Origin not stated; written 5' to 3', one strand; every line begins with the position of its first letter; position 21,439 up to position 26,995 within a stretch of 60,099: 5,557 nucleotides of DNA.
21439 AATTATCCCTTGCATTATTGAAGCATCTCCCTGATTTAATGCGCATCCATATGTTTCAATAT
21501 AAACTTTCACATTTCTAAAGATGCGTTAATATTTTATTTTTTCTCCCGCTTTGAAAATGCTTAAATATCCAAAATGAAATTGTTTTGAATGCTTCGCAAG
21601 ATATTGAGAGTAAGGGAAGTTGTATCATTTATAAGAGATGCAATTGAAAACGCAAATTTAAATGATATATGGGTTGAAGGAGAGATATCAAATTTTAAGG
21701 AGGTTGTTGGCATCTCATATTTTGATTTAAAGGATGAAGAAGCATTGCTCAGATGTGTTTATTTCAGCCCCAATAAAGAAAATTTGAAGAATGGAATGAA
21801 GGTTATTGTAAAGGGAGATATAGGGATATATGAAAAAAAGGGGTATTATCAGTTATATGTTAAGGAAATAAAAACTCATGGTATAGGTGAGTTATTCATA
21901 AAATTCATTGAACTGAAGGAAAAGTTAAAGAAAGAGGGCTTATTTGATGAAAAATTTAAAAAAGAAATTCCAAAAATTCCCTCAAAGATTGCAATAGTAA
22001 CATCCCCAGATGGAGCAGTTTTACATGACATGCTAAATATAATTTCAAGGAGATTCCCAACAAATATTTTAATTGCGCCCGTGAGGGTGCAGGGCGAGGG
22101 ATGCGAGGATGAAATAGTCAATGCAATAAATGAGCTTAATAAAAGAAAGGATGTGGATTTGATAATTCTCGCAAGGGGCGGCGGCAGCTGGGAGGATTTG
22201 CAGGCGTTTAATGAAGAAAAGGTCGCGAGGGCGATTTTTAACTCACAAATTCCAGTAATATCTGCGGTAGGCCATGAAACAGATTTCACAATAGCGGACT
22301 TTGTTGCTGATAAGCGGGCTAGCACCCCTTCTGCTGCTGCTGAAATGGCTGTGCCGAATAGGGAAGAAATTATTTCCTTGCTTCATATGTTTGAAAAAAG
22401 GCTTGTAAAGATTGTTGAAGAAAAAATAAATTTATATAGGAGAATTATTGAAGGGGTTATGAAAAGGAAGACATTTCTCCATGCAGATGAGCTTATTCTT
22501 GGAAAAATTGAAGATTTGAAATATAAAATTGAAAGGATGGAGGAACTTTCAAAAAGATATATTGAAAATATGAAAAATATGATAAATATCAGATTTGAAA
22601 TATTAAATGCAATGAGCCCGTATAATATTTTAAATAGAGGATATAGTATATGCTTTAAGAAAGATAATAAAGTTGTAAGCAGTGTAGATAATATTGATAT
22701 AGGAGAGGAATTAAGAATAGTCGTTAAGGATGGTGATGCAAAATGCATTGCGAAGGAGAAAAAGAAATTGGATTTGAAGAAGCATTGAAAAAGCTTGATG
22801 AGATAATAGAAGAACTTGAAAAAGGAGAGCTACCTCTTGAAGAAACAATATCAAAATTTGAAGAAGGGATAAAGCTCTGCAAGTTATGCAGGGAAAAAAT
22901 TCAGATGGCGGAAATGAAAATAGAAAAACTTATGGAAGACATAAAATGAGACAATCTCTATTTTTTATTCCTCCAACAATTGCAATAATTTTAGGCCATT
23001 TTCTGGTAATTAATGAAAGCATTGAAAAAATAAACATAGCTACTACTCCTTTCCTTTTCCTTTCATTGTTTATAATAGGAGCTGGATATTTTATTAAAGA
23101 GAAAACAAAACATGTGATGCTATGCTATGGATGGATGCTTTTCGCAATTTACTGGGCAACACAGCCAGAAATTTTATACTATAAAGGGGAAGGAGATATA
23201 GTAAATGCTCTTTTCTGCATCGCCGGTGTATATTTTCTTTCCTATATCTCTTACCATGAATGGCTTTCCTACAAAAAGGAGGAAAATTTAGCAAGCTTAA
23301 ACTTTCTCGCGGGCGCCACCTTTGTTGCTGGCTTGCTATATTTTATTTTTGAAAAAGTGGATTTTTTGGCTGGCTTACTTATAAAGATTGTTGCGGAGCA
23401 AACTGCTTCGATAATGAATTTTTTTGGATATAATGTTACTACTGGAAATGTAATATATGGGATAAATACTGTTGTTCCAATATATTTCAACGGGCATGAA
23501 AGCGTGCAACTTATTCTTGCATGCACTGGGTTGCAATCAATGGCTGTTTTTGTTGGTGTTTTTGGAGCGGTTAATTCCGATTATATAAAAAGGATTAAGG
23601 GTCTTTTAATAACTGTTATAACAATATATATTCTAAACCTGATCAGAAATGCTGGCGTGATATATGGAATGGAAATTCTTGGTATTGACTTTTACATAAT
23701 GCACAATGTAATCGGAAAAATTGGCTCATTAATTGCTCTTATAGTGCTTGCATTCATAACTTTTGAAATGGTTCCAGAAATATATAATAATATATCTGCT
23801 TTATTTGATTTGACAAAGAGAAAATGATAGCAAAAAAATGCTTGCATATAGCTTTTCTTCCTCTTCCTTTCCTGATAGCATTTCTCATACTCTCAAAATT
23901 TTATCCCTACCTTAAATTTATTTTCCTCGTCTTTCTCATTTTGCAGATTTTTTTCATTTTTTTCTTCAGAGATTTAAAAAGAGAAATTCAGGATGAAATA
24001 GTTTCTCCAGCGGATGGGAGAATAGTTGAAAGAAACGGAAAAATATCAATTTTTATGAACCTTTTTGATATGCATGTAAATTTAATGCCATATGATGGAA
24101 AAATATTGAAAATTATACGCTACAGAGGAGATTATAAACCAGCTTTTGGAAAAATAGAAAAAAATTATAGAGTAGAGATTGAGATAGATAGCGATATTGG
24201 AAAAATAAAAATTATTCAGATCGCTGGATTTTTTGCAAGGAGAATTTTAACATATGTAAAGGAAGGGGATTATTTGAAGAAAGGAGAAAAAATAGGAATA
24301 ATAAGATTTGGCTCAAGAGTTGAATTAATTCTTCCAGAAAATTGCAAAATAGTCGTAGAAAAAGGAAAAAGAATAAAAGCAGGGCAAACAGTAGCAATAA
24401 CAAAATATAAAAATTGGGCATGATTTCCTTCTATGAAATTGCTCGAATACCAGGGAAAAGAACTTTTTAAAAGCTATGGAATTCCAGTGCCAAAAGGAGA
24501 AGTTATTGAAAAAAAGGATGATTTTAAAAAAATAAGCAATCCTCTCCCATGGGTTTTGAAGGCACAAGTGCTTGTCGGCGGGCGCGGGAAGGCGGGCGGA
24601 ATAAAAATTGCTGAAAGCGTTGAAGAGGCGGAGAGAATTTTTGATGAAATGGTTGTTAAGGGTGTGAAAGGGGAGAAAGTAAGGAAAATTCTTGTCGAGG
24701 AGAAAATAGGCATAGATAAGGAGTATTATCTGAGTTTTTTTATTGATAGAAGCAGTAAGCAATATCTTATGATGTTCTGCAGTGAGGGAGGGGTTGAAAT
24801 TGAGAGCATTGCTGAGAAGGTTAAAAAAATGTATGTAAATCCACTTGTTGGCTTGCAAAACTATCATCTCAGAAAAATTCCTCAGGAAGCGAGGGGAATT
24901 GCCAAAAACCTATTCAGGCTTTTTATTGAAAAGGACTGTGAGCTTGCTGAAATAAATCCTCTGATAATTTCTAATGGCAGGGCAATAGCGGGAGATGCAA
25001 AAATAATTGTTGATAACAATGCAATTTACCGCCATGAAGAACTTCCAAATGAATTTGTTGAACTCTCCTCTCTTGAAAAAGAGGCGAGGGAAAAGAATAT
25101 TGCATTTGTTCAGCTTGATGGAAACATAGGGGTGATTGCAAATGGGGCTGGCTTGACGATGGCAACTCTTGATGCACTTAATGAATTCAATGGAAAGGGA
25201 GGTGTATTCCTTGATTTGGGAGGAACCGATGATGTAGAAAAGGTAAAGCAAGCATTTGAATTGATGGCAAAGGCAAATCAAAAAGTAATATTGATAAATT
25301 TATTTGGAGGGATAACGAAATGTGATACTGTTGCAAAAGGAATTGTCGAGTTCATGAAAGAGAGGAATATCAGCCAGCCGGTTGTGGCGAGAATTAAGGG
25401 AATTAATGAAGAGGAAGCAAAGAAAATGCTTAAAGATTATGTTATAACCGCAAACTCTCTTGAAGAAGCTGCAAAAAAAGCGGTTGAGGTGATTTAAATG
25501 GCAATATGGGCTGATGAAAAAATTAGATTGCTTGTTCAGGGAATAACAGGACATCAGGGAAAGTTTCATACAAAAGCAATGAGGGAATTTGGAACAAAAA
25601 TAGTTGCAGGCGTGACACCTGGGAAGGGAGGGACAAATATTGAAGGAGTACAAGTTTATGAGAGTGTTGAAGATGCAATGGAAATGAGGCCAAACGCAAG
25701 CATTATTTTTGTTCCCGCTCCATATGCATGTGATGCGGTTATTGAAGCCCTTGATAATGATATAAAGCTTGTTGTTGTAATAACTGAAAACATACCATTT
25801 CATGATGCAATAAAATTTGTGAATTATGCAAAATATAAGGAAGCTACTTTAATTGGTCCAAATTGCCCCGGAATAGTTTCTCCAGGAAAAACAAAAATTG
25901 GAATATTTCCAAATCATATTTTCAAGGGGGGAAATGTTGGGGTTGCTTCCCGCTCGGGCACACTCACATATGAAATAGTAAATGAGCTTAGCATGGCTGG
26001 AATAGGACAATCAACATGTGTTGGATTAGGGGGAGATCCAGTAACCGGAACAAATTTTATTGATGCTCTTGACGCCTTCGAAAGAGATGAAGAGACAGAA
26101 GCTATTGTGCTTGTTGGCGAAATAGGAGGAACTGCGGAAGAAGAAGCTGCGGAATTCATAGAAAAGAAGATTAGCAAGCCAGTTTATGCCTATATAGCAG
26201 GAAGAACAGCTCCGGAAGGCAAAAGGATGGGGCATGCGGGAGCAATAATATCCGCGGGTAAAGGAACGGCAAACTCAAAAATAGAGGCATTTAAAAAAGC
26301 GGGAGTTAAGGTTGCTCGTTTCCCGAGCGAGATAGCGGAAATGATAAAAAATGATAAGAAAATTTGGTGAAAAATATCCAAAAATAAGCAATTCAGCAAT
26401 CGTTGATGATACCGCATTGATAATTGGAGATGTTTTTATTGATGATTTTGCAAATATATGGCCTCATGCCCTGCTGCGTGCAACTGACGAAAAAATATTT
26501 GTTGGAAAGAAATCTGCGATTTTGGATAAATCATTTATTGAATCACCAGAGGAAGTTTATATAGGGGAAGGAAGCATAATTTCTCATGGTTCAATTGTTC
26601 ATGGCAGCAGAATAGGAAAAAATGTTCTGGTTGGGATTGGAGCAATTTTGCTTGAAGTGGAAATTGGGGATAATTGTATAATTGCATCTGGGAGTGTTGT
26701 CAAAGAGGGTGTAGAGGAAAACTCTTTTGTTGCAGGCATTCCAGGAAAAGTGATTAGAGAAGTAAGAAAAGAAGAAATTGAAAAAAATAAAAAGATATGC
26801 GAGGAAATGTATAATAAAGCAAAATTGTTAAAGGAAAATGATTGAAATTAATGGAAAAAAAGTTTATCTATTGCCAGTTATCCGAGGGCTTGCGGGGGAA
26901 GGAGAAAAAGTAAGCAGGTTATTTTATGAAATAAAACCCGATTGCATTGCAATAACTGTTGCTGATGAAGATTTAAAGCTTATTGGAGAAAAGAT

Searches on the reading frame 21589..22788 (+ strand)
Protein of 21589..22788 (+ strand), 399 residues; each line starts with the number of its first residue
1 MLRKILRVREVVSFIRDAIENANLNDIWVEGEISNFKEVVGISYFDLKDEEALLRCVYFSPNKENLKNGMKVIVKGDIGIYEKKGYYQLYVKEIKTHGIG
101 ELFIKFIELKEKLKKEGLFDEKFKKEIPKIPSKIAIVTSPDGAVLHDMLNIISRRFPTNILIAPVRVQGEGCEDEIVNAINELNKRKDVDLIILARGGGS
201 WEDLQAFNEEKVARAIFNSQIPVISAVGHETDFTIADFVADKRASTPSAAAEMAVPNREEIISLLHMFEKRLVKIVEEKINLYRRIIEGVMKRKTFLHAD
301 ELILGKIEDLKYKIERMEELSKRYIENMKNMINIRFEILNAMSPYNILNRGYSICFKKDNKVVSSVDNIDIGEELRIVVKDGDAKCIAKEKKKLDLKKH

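Call 11: search_protein_families(library=pfam, proteins=[window:21589-22788:+], max_evalue=0.001)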
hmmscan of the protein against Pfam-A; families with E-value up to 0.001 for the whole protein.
window:21589-22788:+ (399 aa): 3 families
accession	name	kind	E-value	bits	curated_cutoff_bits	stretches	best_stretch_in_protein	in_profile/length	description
PF02601.20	Exonuc_VII_L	-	1.7e-87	294.3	35.9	2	118-293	1-177/315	Exonuclease VII, large subunit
PF13742.12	tRNA_anti_2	-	1.9e-24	86.2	27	1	7-94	2-94/95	OB-fold nucleic acid binding domain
PF01336.31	tRNA_anti-codon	-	5.1e-10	39.6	27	1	27-95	1-73/75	OB-fold nucleic acid binding domain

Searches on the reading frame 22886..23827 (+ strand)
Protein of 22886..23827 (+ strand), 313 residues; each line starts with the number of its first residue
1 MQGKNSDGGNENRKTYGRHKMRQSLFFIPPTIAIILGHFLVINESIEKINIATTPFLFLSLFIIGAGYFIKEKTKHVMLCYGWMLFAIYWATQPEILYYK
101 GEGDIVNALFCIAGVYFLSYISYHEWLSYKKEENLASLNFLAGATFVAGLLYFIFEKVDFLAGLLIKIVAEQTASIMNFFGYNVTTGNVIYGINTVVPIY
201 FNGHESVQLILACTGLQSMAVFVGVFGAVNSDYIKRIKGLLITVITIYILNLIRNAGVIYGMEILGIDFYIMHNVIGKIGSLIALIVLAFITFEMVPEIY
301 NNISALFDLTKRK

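Call 11: search_protein_families(library=pfam, proteins=[window:22886-23827:+], max_evalue=0.001)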
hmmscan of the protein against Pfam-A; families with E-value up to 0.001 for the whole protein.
window:22886-23827:+ (313 aa): 0 families

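Call 48: search_protein_families(library=ncbifam, proteins=[window:22886-23827:+], max_evalue=1)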
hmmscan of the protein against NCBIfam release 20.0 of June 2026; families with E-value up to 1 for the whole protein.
window:22886-23827:+ (313 aa): 8 families
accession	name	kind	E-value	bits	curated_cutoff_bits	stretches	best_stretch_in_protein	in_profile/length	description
TIGR04125.1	exosort_PGF_TRM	exception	4.1e-44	151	75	1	69-311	14-264/271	archaeosortase A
TIGR04178.1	exo_archaeo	signature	2.8e-14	53.2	23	1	208-297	2-96/97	exosortase/archaeosortase family protein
NF041736.1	archaeo_artH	equivalog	4.7e-09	36.5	200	1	140-299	20-184/202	archaeosortase H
NF046081.1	exosort_XrtX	exception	4.1e-06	26.8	170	1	152-260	19-126/168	exosortase X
TIGR04128.1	exoso_Fjoh_1448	exception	6.3e-05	23.2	90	1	161-276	39-152/174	exosortase family protein XrtF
NF045528.1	heimosortase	equivalog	0.00043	20.3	130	1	207-307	86-194/199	heimdallarchaeosortase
TIGR04144.1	archaeo_VPXXXP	exception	0.3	11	150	1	150-289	17-145/156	archaeosortase B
NF033505.2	paceosortase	exception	0.5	10.4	80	1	198-295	50-147/167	pacearchaeosortase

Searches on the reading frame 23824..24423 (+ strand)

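Call 11: search_protein_families(library=pfam, proteins=[window:23824-24423:+], max_evalue=0.001)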
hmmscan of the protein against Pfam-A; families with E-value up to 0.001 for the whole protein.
window:23824-24423:+ (199 aa): 2 families
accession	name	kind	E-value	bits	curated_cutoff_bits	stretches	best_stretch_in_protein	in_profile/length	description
PF02666.20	PS_Dcarbxylase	-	6.9e-37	127.5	22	1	40-191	1-197/198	Phosphatidylserine decarboxylase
PF01551.29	Peptidase_M23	-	0.00031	21.3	28.7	0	168-193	47-72/96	Peptidase family M23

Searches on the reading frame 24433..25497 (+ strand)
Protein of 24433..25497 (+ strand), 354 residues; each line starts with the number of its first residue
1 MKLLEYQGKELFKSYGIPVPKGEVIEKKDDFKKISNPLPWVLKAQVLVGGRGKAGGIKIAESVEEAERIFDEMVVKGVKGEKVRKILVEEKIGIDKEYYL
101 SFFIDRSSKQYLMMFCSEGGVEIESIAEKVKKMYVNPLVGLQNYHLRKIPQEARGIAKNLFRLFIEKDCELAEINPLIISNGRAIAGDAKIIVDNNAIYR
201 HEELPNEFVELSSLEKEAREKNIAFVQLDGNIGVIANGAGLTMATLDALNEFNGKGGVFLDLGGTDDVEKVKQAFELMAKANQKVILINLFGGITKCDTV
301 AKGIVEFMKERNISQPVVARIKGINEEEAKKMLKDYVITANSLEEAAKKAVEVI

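Call 11: search_protein_families(library=pfam, proteins=[window:24433-25497:+], max_evalue=0.001)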
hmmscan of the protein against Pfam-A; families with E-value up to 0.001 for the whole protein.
window:24433-25497:+ (354 aa): 5 families
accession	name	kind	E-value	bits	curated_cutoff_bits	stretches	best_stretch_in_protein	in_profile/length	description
PF08442.15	ATP-grasp_2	-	1.2e-49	169.2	29.5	1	2-178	1-201/202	ATP-grasp domain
PF00549.24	Ligase_CoA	-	1.4e-17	64.5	24.5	1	236-350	2-124/128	CoA-ligase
PF24948.1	Citrate_synth_N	-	9e-16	58.4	83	1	5-201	7-228/232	ATP-citrate synthase ATP-grasp domain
PF01071.24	GARS_A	-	6.8e-06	26.5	27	1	9-105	7-101/194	Phosphoribosylglycinamide synthetase, ATP-grasp (A) domain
PF13549.11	ATP-grasp_5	-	8.8e-06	25.7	27.6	0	3-129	10-141/221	ATP-grasp domain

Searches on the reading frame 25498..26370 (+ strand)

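Call 11: search_protein_families(library=pfam, proteins=[window:25498-26370:+], max_evalue=0.001)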
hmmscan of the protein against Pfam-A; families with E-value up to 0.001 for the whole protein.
window:25498-26370:+ (290 aa): 5 families
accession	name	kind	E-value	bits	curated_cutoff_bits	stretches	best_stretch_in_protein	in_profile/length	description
PF02629.25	CoA_binding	-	3.7e-25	88.9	22.3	1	7-97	2-96/97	CoA binding domain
PF00549.24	Ligase_CoA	-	2.9e-24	86.1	24.5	1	151-269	2-126/128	CoA-ligase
PF13607.11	Succ_CoA_lig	-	5.1e-12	46.2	27.4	1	145-282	2-134/138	Succinyl-CoA ligase like flavodoxin domain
PF13380.12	CoA_binding_2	-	1.9e-07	31.9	22.8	1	18-127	10-114/116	CoA binding domain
PF07991.19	KARI_N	-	0.00092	19.3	20.6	0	18-126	13-122/165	Acetohydroxy acid isomeroreductase, NADPH-binding domain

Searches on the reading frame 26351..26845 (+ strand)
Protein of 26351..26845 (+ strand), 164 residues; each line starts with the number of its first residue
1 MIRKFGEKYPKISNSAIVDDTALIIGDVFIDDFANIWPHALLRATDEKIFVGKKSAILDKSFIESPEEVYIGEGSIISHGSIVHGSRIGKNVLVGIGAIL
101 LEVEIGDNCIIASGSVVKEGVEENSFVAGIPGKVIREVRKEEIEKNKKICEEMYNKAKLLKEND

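Call 11: search_protein_families(library=pfam, proteins=[window:26351-26845:+], max_evalue=0.001)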
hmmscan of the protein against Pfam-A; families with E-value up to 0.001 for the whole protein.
window:26351-26845:+ (164 aa): 3 families
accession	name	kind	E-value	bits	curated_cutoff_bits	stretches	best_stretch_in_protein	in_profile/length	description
PF00132.30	Hexapep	-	9.1e-12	44.6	27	1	85-118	1-35/36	Bacterial transferase hexapeptide (six repeats)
PF25084.1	LbH_EIF2B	-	1e-05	25.9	54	1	49-121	22-97/105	EIF2B subunit epsilon LbH domain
PF14602.12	Hexapep_2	-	1.9e-05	24.7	27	1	87-117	3-32/34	Hexapeptide repeat of succinyl-transferase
